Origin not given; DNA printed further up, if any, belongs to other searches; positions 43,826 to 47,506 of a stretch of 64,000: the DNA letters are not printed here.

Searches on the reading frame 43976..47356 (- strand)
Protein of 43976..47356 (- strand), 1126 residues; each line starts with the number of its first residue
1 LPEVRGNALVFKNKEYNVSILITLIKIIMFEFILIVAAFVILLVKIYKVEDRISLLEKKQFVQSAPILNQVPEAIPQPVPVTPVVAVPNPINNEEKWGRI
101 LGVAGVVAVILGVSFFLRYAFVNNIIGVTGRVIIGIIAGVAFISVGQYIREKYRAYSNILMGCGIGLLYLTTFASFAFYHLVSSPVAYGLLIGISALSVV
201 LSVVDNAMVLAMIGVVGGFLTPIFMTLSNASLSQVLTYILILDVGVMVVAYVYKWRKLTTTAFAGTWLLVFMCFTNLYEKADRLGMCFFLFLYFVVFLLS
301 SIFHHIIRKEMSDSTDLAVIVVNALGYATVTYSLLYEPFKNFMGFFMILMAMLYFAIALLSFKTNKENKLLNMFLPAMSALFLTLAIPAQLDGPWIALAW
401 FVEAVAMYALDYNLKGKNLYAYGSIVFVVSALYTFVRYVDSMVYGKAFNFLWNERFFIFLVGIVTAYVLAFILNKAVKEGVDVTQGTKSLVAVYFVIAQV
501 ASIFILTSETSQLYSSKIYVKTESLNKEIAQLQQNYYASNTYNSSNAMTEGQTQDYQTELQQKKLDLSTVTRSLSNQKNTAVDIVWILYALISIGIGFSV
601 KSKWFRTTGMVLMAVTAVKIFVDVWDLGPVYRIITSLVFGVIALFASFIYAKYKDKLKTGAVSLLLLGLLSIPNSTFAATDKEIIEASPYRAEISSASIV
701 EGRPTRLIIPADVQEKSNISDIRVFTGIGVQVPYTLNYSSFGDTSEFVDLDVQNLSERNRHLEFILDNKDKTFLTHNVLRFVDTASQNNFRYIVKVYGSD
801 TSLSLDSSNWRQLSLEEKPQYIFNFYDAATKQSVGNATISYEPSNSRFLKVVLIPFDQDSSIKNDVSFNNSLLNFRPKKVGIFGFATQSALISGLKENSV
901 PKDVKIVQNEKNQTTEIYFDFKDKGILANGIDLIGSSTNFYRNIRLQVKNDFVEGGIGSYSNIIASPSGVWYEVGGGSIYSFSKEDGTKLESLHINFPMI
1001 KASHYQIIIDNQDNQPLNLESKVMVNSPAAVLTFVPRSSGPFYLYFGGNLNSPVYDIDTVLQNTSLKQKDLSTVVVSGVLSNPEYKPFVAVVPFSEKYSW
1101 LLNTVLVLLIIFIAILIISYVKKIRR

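Call 60: search_protein_families(library=pfam, proteins=[window:43976-47356:-], max_evalue=0.00001)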
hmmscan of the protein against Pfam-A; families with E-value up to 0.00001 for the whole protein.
window:43976-47356:- (1126 aa): 2 families
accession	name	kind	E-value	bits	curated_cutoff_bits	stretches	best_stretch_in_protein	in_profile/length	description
PF10101.14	DUF2339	-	1.2e-63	216.4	33.6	2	99-458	3-330/659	Predicted membrane protein (DUF2339)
PF13163.11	DUF3999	-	7e-06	25.9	30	0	935-1114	252-418/424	Protein of unknown function (DUF3999)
